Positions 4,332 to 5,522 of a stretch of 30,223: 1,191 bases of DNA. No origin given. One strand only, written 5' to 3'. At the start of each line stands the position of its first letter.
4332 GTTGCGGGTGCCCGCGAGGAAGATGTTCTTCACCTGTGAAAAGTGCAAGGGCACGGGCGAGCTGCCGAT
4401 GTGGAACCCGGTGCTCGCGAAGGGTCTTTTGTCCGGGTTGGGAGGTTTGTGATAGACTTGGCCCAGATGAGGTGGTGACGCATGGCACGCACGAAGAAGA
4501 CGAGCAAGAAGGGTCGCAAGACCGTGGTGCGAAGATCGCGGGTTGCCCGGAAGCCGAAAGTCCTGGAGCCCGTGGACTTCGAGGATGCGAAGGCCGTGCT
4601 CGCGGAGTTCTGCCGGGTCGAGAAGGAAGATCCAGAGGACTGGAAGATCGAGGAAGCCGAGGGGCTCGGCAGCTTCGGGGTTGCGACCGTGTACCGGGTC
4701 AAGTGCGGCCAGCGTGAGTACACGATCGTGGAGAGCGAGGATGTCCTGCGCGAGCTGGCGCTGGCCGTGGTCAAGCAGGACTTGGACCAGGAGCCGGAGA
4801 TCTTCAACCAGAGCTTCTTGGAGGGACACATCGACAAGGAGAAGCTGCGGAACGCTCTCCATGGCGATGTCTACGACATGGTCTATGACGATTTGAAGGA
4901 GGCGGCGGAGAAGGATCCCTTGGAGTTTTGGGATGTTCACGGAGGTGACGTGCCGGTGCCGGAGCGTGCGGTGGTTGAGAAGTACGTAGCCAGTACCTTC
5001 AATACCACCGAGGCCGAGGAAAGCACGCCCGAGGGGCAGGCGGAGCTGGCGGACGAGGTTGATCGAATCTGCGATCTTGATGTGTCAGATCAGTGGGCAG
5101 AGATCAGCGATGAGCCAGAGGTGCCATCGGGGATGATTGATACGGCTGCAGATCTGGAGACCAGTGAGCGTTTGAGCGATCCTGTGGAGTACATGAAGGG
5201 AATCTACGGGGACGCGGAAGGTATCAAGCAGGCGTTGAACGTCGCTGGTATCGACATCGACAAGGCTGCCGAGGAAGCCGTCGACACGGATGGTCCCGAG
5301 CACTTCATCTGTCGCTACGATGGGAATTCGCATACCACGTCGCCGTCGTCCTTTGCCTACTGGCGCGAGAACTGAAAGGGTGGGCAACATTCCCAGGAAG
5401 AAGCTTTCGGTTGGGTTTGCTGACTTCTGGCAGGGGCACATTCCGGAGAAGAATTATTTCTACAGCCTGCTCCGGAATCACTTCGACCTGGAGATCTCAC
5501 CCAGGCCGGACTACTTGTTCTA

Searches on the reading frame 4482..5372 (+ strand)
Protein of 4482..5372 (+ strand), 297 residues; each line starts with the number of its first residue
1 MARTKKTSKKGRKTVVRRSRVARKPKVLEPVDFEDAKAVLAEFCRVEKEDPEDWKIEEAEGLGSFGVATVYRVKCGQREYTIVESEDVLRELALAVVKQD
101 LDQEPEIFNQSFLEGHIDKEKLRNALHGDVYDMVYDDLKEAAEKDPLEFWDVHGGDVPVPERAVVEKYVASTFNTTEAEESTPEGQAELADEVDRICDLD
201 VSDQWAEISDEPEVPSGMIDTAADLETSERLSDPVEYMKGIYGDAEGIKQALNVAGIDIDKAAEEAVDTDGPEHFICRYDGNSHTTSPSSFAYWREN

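Call 10: search_protein_families(library=pfam, proteins=[window:4482-5372:+], max_evalue=0.01)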
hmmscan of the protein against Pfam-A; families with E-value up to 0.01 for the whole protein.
window:4482-5372:+ (297 aa): 0 families

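Call 19: search_protein_families(library=phrogs, proteins=[window:4482-5372:+], max_evalue=0.001)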
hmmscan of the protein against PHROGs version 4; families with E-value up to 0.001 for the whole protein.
window:4482-5372:+ (297 aa): 0 families

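Call 91: search_solved_structures(query=window:4482-5372:+, max_evalue=1)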
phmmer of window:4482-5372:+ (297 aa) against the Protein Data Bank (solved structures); distinct sequences matched with E-value up to 1: 1.
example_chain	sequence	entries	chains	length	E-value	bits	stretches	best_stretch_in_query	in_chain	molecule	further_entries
1ufw_A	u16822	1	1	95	0.12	15.3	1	46-92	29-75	Synaptojanin 2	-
